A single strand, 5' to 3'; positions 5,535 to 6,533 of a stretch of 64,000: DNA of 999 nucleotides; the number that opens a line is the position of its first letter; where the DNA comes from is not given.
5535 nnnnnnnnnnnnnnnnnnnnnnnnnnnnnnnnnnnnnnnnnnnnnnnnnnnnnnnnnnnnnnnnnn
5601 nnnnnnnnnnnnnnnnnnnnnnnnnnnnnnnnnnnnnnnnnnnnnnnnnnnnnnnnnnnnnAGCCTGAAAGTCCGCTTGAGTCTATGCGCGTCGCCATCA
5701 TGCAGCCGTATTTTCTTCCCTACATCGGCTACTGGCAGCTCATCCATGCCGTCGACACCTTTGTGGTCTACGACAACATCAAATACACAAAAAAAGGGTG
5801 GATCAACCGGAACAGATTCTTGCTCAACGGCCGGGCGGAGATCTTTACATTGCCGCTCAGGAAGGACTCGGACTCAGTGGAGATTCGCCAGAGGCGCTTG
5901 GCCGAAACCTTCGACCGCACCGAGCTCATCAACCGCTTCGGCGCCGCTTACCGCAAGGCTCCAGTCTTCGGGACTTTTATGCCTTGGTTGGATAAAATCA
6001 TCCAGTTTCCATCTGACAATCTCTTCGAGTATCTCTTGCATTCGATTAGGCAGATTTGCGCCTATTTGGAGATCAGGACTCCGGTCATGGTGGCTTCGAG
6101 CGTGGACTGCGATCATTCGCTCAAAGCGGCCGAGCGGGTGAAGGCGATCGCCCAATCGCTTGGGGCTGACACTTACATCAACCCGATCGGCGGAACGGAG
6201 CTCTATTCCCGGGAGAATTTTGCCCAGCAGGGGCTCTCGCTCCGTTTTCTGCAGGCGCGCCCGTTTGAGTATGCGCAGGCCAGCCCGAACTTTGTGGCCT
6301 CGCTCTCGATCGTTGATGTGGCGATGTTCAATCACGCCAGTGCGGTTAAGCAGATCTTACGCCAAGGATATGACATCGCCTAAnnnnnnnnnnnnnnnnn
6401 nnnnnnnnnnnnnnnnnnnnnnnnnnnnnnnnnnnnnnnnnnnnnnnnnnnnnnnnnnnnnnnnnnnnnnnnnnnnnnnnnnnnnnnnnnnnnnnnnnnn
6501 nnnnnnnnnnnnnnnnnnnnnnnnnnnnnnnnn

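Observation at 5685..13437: Nine-gene translationally coupled WbqC / ATP-grasp / metallophosphoesterase / twin beta-propeller / DegT cassette: candidate undescribed amino-sugar decoration pathway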

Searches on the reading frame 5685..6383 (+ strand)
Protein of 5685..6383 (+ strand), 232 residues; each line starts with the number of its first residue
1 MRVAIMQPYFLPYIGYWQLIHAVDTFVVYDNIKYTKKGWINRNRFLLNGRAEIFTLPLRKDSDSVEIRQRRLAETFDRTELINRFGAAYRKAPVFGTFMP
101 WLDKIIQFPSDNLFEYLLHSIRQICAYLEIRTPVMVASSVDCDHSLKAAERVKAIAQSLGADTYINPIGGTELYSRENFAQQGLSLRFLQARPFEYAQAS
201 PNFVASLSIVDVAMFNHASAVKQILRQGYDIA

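Call 3: search_protein_families(library=pfam, proteins=[window:5685-6383:+], max_evalue=0.01)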
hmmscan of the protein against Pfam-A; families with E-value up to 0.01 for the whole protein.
window:5685-6383:+ (232 aa): 1 family
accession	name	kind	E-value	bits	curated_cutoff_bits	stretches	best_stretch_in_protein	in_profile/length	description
PF08889.16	WbqC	-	3.7e-63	213.7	21.3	1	7-222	1-217/218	WbqC-like protein family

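Call 5: search_protein_families(library=ncbifam, proteins=[window:5685-6383:+], max_evalue=0.01)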
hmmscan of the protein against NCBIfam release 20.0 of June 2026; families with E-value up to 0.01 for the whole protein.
window:5685-6383:+ (232 aa): 0 families

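Call 8: search_solved_structures(query=window:5685-6383:+, max_evalue=1)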
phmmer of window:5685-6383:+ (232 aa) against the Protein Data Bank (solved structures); distinct sequences matched with E-value up to 1: 2.
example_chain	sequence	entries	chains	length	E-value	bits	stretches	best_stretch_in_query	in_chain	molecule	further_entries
6k0r_D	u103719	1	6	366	0.26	14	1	154-217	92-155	RuvB-like 2,RuvB-like 2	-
2xsz_D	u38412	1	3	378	0.27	14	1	154-217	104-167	RUVB-LIKE 2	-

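Call 20: find_homologous_proteins(query=window:5685-6380:+, max_evalue=0.00001)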
Query window:5685-6380:+ (232 aa): 7934 proteins with E <= 0.00001 among 8000 candidates; the best 120 are listed.
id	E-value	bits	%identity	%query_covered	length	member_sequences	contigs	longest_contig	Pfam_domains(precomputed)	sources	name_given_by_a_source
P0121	1.3e-151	520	100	100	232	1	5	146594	PF08889.17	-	-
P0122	7.1e-98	345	66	100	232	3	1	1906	PF08889.17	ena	-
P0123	9.2e-98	344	64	100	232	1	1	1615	PF08889.17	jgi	jgi:hypothetical protein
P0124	2.4e-96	340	67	94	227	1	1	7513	PF08889.17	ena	-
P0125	3.2e-96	339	64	100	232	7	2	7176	PF08889.17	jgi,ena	jgi:hypothetical protein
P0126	5.4e-96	338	64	99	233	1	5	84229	PF08889.17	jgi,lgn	jgi:hypothetical protein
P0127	6.8e-96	338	63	100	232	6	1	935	PF08889.17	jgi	jgi:hypothetical protein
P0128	6.9e-95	335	65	96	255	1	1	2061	PF08889.17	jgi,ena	jgi:hypothetical protein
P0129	1.4e-94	334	63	100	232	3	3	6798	PF08889.17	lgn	-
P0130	1.4e-94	334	64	97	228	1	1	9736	PF08889.17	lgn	-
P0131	2.1e-94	333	62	100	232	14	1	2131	PF08889.17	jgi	jgi:hypothetical protein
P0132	2.8e-94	333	65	96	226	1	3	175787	PF08889.17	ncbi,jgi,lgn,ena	jgi:hypothetical protein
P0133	3.4e-94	333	64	100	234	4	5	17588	PF08889.17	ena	-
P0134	4.2e-94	332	61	99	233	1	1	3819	PF08889.17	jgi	jgi:hypothetical protein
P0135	4.8e-94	332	64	100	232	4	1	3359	PF08889.17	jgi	jgi:hypothetical protein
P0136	4.9e-94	332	64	99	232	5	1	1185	PF08889.17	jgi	-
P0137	5.2e-94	332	62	100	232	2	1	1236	PF08889.17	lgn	-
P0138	7.6e-94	331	62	100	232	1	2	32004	PF08889.17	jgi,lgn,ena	-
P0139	1.1e-93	331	61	100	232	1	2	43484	PF08889.17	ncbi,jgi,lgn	jgi:hypothetical protein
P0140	1.4e-93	331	65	97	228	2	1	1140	PF08889.17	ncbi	-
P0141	2.5e-93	330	63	100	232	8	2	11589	PF08889.17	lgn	-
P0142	2.6e-93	330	63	100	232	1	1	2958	PF08889.17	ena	-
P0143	2.6e-93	330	63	100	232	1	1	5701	PF08889.17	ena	-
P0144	2.7e-93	330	63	100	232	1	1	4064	PF08889.17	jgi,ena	-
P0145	2.9e-93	330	63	99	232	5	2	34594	PF08889.17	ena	-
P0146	3.3e-93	329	63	100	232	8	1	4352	PF08889.17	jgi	jgi:hypothetical protein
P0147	3.5e-93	329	62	100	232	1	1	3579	PF08889.17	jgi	jgi:hypothetical protein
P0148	3.6e-93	329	61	100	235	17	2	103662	PF08889.17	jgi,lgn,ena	jgi:hypothetical protein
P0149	3.8e-93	329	63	100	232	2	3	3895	PF08889.17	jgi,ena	-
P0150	4.6e-93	329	61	100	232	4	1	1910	PF08889.17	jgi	jgi:hypothetical protein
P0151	5.1e-93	329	63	100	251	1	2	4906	PF08889.17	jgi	jgi:hypothetical protein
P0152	5.2e-93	329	64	97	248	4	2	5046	PF08889.17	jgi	jgi:hypothetical protein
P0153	6.5e-93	328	62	100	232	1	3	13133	PF08889.17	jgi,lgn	jgi:hypothetical protein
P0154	6.8e-93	328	62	100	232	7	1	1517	PF08889.17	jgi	jgi:hypothetical protein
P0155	6.8e-93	328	62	100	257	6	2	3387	PF08889.17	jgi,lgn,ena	jgi:hypothetical protein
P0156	7.0e-93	328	63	100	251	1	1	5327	PF08889.17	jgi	jgi:hypothetical protein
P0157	1.0e-92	328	62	100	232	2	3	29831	PF08889.17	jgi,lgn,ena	-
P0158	1.1e-92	328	62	97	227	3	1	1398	PF08889.17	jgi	jgi:hypothetical protein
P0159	1.2e-92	327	63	100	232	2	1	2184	PF08889.17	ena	-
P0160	1.3e-92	327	64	100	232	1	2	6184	PF08889.17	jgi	jgi:hypothetical protein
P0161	1.4e-92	327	62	99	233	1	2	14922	PF08889.17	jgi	-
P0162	1.4e-92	327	62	100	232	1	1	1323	PF08889.17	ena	-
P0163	1.5e-92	327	63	100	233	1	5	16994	PF08889.17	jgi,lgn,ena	-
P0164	1.6e-92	327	63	97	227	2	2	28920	PF08889.17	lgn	-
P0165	2.1e-92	327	64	97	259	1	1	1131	PF08889.17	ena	-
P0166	3.0e-92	326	63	97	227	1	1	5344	PF08889.17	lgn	-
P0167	3.2e-92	326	61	100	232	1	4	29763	PF08889.17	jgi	-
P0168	3.3e-92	326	62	99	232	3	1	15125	PF08889.17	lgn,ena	-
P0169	3.6e-92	326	64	95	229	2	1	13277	PF08889.17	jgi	jgi:hypothetical protein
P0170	4.0e-92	326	61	100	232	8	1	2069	PF08889.17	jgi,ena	jgi:hypothetical protein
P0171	4.1e-92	326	63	95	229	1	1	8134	PF08889.17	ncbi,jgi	jgi:hypothetical protein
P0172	4.4e-92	326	62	99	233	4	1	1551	PF08889.17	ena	-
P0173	4.5e-92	326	61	100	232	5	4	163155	PF08889.17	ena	-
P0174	4.5e-92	326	62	97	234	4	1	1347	PF08889.17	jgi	jgi:hypothetical protein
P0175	4.7e-92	326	63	97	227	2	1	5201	PF08889.17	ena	-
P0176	5.0e-92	325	62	100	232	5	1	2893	PF08889.17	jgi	-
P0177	5.8e-92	325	63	99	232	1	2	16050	PF08889.17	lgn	-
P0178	6.9e-92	325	63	100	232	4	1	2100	PF08889.17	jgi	jgi:hypothetical protein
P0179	7.6e-92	325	60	100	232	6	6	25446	PF08889.17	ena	-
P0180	1.4e-91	324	61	100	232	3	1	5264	PF08889.17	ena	-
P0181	1.7e-91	324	60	100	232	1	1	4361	PF08889.17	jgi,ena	-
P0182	1.7e-91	324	61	100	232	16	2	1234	PF08889.17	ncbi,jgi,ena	jgi:hypothetical protein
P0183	2.0e-91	323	61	100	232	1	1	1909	PF08889.17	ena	-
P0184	2.1e-91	323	62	100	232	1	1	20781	PF08889.17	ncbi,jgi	jgi:hypothetical protein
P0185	2.2e-91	323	61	100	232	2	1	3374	PF08889.17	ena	-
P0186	2.5e-91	323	62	97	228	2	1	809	PF08889.17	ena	-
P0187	2.8e-91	323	61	100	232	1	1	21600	PF08889.17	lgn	-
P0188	3.0e-91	323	62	97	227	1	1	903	PF08889.17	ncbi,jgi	jgi:hypothetical protein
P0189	3.4e-91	323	61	100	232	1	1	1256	PF08889.17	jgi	-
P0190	3.6e-91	323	61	100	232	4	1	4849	PF08889.17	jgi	jgi:hypothetical protein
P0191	3.8e-91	323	61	100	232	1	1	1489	PF08889.17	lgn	-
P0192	3.9e-91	323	63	97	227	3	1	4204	PF08889.17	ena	-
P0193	4.2e-91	322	62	100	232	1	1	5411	PF08889.17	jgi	-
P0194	5.2e-91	322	61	100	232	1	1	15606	PF08889.17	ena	-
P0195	5.6e-91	322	61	100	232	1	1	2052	PF08889.17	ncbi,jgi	jgi:hypothetical protein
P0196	5.7e-91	322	63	97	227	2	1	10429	PF08889.17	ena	-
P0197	6.1e-91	322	61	100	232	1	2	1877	PF08889.17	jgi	-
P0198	7.8e-91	322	63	97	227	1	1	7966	PF08889.17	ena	-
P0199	8.1e-91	322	60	100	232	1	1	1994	PF08889.17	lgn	-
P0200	9.3e-91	321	65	93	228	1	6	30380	PF08889.17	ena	-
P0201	1.2e-90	321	61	100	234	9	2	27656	PF08889.17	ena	-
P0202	1.2e-90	321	60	100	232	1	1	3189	PF08889.17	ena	-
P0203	1.4e-90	321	61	100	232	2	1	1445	PF08889.17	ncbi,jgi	jgi:hypothetical protein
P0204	1.5e-90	321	61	99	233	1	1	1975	PF08889.17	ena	-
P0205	1.5e-90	321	62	97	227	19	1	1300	PF08889.17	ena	-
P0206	1.6e-90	321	62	100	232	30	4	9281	PF08889.17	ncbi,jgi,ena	jgi:hypothetical protein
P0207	1.9e-90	320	61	100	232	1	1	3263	PF08889.17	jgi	jgi:hypothetical protein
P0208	2.0e-90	320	64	95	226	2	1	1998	PF08889.17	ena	-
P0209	2.1e-90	320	62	97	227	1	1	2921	PF08889.17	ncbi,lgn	-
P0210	2.5e-90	320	60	100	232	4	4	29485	PF08889.17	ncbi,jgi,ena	jgi:hypothetical protein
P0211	2.6e-90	320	61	100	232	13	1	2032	PF08889.17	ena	-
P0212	2.8e-90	320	61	99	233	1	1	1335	PF08889.17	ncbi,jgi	jgi:hypothetical protein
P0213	2.9e-90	320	59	99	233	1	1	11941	PF08889.17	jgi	-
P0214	2.9e-90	320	61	100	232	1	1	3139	PF08889.17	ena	-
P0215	3.6e-90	319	62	97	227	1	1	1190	PF08889.17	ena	-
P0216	3.7e-90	319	60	100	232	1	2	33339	PF08889.17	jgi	jgi:hypothetical protein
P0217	3.7e-90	319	60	100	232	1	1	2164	PF08889.17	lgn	-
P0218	4.0e-90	319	61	100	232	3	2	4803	PF08889.17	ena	-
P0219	4.2e-90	319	62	97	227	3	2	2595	PF08889.17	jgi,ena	jgi:hypothetical protein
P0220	4.7e-90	319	62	97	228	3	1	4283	PF08889.17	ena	-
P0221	4.8e-90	319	62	97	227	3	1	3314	PF08889.17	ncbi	-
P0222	5.6e-90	319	60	98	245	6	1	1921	PF08889.17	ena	-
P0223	5.7e-90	319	62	98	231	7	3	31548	PF08889.17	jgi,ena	jgi:hypothetical protein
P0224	5.9e-90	319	61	100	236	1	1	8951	PF08889.17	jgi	jgi:hypothetical protein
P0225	6.7e-90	318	61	100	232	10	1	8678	PF08889.17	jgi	jgi:hypothetical protein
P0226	7.1e-90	318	63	97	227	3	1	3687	PF08889.17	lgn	-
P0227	7.8e-90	318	62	97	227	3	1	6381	PF08889.17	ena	-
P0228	8.9e-90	318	62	99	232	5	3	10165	PF08889.17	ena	-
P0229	9.2e-90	318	61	100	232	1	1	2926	PF08889.17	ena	-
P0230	1.1e-89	318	60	100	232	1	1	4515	PF08889.17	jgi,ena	jgi:hypothetical protein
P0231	1.1e-89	318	62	99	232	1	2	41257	PF08889.17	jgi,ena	jgi:hypothetical protein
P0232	1.1e-89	318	59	100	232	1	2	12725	PF08889.17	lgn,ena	-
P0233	1.3e-89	318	62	97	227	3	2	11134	PF08889.17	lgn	-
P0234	1.4e-89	317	62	97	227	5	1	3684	PF08889.17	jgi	jgi:hypothetical protein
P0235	1.5e-89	317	62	97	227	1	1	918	PF08889.17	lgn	-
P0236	1.8e-89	317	62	99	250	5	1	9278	PF08889.17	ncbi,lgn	-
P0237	1.8e-89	317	61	99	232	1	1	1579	PF08889.17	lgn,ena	-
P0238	2.5e-89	317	60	97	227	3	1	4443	PF08889.17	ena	-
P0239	2.6e-89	317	61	100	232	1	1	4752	PF08889.17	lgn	-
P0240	2.7e-89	316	61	100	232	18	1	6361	PF08889.17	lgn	-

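Call 23: search_solved_structures(query=A2, max_evalue=10)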
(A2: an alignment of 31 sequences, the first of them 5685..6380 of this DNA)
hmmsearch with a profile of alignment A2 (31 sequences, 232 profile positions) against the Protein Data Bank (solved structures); distinct sequences matched with E-value up to 10: 0.

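Call 34: predict_structure(alignment_id=A2)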
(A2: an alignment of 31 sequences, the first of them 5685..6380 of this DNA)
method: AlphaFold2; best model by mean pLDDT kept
length: 232 residues; sequences in the alignment: 31
mean_pLDDT: 50.0   pTM: 0.60
mean pLDDT of the five models: 50.0, 48.5, 46.6, 46.5, 45.7
residues with pLDDT >= 90: 1; 70-90: 34; 50-70: 76; < 50: 121
segments of 3 or more residues with pLDDT < 50: 1-56, 135-149, 163-180, 182-207, 228-232
pLDDT, mean of each block of 10 residues (from residue 1): 33 29 25 25 29 47 57 68 70 82 82 69 70 48 41 56 44 44 45 33 40 66 52 26
secondary structure, 60 per line:
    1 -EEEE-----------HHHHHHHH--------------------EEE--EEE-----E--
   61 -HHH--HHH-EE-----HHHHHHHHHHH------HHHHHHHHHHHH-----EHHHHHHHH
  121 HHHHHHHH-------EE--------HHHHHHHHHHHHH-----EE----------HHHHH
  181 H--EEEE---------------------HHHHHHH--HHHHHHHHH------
elements in order: E2-5 H17-24 E45-47 E50-52 H78-88 H95-106 H113-128 H146-158 H176-181 E184-187 H209-215 H218-226

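Call 40: fold_search(model_id=the predicted structure, library=pdb)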
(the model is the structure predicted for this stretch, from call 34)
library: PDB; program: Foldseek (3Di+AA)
matches with E <= 10: 386; with E <= 0.001: 0
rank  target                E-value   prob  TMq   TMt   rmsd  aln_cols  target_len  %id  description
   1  4fyp_A                3.2e-01  0.18  0.21  0.22  12.9       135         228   16  Crystal Structure of Plant Vegetative Storage Protein (released 2013-06-26)
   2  3fpg_A                7.2e-01  0.08  0.18  0.16  13.0       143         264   13  Crystal Structure of E81Q mutant of MtNAS (released 2009-10-06)
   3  9i8y_A                7.7e-01  0.04  0.14  0.10  19.4       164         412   12  SpCas12Cas12f1 in complex with sgRNA and cognate DNA (released 2025-07-23)
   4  4fyp_B                8.2e-01  0.10  0.19  0.19  12.7       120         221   18  Crystal Structure of Plant Vegetative Storage Protein (released 2013-06-26)
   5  3fpj_A                9.7e-01  0.06  0.18  0.17  10.5       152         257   14  Crystal Structure of E81Q mutant of MtNAS in complex with S-ADENOSYLMETHIONINE (released 2009-10-06)
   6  3fa4_I                1.2e+00  0.08  0.18  0.15  12.9       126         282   15  Crystal structure of 2,3-dimethylmalate lyase, a PEP mutase/isocitrate lyase superfamily member, triclinic crystal for (released 2009-01-27)
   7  5wwq_B                1.3e+00  0.06  0.17  0.10  11.3       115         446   18  Crystal structure of human NSun6 (released 2017-06-28)
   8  8hdj_D                1.4e+00  0.09  0.18  0.24   8.2        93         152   19  Periplasmic domain of RsgI2 of Clostridium thermocellum (released 2023-05-17)
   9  3ocx                  1.4e+00  0.07  0.18  0.17  13.0       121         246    9  Structure of Recombinant Haemophilus influenzae e(P4) Acid Phosphatase mutant D66N complexed with 2'-AMP (released 2010-10-20)
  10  1ujq_A                1.4e+00  0.06  0.17  0.15  12.3       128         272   23  Crystal structure of 2-methylisocitrate lyase (PrpB) from Salmonella enterica serovar typhimurium (released 2003-09-02)
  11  4ep1_A                1.4e+00  0.03  0.15  0.13  12.8       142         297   15  Crystal structure of anabolic ornithine carbamoyltransferase from Bacillus anthracis (released 2012-04-25)
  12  7vvx_C                1.5e+00  0.09  0.17  0.15   7.2        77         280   22  MmtN-SAH-Met complex (released 2022-04-20)
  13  4nf2_A                1.6e+00  0.04  0.17  0.14  14.1       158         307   15  Crystal structure of anabolic ornithine carbamoyltransferase from Bacillus anthracis in complex with carbamoyl phospha (released 2013-11-13)
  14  7myg_A                1.7e+00  0.04  0.14  0.13  15.1       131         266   11  M. tb Ag85C modified by THL-10d (released 2021-09-15)
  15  3do6_A                1.8e+00  0.09  0.20  0.10  11.1       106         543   17  Crystal structure of Putative Formyltetrahydrofolate Synthetase (TM1766) from THERMOTOGA MARITIMA at 1.85 A resolution (released 2008-09-02)
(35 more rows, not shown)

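Call 53: search_protein_representatives(alignment_id=A2)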
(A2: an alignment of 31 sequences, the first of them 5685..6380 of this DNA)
Query: 31 sequences, 232 profile positions. Proteins with E-value up to 0.001 (for the whole library): 10566; up to 1e-10: 6728; up to 1e-30: 1749. The best 150 are listed.
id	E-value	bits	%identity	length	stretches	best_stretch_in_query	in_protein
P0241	1.3e-89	316.2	-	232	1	1-231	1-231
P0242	1.4e-87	309.5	-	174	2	6-88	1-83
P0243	9.8e-86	303.5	-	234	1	3-227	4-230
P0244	1.6e-85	302.8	-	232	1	1-231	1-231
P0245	8.8e-85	300.4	-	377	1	2-226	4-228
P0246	3.1e-80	285.5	-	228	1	6-225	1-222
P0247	8.8e-79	280.7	-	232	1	1-231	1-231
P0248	5.7e-78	278.1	-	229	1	1-230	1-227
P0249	8.4e-77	274.3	-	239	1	1-214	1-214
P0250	1.3e-76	273.6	-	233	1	1-225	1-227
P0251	1.4e-76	273.6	-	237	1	1-227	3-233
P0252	2.0e-76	273.1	-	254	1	6-231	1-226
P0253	4.6e-76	271.9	-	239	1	1-229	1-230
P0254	4.9e-76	271.8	-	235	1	1-231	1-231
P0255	5.5e-76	271.6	-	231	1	1-231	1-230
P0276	1.9e-69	250.2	-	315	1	2-229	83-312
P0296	1.7e-66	240.5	-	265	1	3-226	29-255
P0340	3.4e-62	226.5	-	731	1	1-225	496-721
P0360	2.5e-61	223.6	-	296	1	3-225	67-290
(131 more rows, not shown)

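Call 55: search_protein_families(library=pfam, proteins=[P0340, P0245, P0276, P0360, P0296], max_evalue=0.001)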
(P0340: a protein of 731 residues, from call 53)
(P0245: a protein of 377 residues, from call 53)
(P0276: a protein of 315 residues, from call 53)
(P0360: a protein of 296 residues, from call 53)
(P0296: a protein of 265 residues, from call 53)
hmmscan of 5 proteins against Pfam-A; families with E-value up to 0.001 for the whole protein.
P0340 (731 aa): 3 families
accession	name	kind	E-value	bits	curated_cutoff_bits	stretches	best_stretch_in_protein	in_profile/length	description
PF13440.11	Polysacc_synt_3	-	5.7e-98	328.2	23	1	33-325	1-293/293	Polysaccharide biosynthesis protein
PF08889.16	WbqC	-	1.5e-71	241.1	21.3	1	502-718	1-217/218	WbqC-like protein family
PF01943.22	Polysacc_synt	-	7.5e-30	104.7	28.2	1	11-274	3-272/274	Polysaccharide biosynthesis protein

P0245 (377 aa): 5 families
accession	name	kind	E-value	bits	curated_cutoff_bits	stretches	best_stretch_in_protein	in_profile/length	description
PF08889.16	WbqC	-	2e-66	224.4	21.3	1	9-223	1-216/218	WbqC-like protein family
PF00583.31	Acetyltransf_1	-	4.6e-14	53.1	20.7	1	272-356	26-112/116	Acetyltransferase (GNAT) family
PF13673.13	Acetyltransf_10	-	3.9e-09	37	23.6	1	273-359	25-106/128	Acetyltransferase (GNAT) domain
PF13508.13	Acetyltransf_7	-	1.1e-08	35.7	27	1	278-359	2-81/84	Acetyltransferase (GNAT) domain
PF13420.13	Acetyltransf_4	-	0.00051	20.5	24.3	0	276-362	46-136/155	Acetyltransferase (GNAT) domain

P0276 (315 aa): 1 family
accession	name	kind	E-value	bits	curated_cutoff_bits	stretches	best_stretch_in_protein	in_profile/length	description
PF08889.16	WbqC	-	1.2e-66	225.2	21.3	1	88-305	1-216/218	WbqC-like protein family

P0360 (296 aa): 1 family
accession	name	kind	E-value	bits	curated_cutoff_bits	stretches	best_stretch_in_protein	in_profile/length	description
PF08889.16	WbqC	-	3.1e-72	243.4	21.3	1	71-287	1-217/218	WbqC-like protein family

P0296 (265 aa): 1 family
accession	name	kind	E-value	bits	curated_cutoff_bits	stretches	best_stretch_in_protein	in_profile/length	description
PF08889.16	WbqC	-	1.8e-60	205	21.3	1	33-251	1-217/218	WbqC-like protein family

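Call 63: predict_structure(alignment_id=A3)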
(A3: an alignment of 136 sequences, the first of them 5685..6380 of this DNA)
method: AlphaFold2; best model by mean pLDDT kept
length: 232 residues; sequences in the alignment: 136
mean_pLDDT: 97.9   pTM: 0.93
mean pLDDT of the five models: 97.9, 97.8, 97.5, 97.3, 97.0
residues with pLDDT >= 90: 231; 70-90: 1; 50-70: 0; < 50: 0
segments of 3 or more residues with pLDDT < 50: none
pLDDT, mean of each block of 10 residues (from residue 1): 99 98 99 95 97 98 97 98 98 98 98 99 98 99 97 98 98 98 98 97 97 98 97 97
secondary structure, 60 per line:
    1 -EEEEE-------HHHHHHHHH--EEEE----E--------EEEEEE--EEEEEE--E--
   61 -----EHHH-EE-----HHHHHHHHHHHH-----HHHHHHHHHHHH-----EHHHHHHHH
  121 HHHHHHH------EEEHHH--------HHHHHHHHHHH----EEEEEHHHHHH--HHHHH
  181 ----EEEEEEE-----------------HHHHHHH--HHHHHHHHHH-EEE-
elements in order: E2-6 H14-22 E25-28 E42-47 E50-55 H78-89 H95-106 H113-127 E134-136 H148-158 E163-167 H168-173 H176-180 E185-191 H209-215 H218-227 E229-231

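Call 65: fold_search(model_id=the predicted structure, library=pdb)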
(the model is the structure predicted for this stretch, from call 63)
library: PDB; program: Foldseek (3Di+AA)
matches with E <= 10: 932; with E <= 0.001: 0
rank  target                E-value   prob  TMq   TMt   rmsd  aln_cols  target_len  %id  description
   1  4wbd                  9.6e-03  0.66  0.39  0.19  17.7       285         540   10  The crystal structure of BshC from Bacillus subtilis complexed with citrate and ADP (released 2014-12-31)
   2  6pvs_D                2.4e-02  0.14  0.20  0.18  13.1       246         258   12  Structure of Nicotinamide N-Methyltransferase (NNMT) in complex with inhibitor LL320 (released 2019-11-27)
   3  7ble_C                2.4e-02  0.12  0.18  0.18  13.3       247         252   14  Co-crystal structure of Human Nicotinamide N-methyltransferase (NNMT) with the tricyclic inhibitor (3) (released 2021-03-17)
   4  9atv_C                3.1e-02  0.13  0.20  0.19  13.2       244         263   13  X-ray co-crystal structure of NCGC00685960 / NCATS-SM9335 in NNMT (released 2025-03-05)
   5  6chh_D                3.3e-02  0.11  0.19  0.18  13.5       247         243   12  Structure of human NNMT in complex with bisubstrate inhibitor MS2756 (released 2018-06-13)
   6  9atv_B                3.5e-02  0.11  0.18  0.17  13.7       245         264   13  X-ray co-crystal structure of NCGC00685960 / NCATS-SM9335 in NNMT (released 2025-03-05)
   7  21ln_B                4.8e-02  0.08  0.18  0.17  13.6       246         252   14  Crystal structure of compound 2 bound to human Nicotinamide N-methyltransferase (released 2026-03-11)
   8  9h5o_B                5.5e-02  0.08  0.18  0.17  13.4       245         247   12  NNMT-SAM IN COMPLEX WITH 20s (released 2025-05-21)
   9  21jx_C                5.9e-02  0.09  0.18  0.17  13.4       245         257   12  Crystal structure of compound 1 bound to human Nicotinamide N-methyltransferase (released 2026-03-11)
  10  7nbm_D                5.9e-02  0.08  0.18  0.16  13.1       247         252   12  Co-crystal structure of Human Nicotinamide N-methyltransferase (NNMT) with the bisubstrate-like inhibitor (33) (released 2021-03-17)
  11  7bkg_C                6.7e-02  0.11  0.20  0.19  13.3       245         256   12  Co-crystal structure of Human Nicotinamide N-methyltransferase (NNMT) with the tricyclic inhibitor (2) (released 2021-03-17)
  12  9gvm_B                7.1e-02  0.08  0.18  0.17  13.8       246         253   13  NNMT-SAH IN COMPLEX WITH 20p (released 2025-05-14)
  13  2iip_B                7.1e-02  0.08  0.18  0.17  13.5       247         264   13  Human Nicotinamide N-methyltransferase (released 2006-10-10)
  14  3rod_A                7.6e-02  0.10  0.19  0.18  13.8       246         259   11  Methyltransferase (released 2011-09-07)
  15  1u7d_B                7.6e-02  0.09  0.22  0.19  18.7       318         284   10  crystal structure of apo M. jannashii tyrosyl-tRNA synthetase (released 2005-05-17)
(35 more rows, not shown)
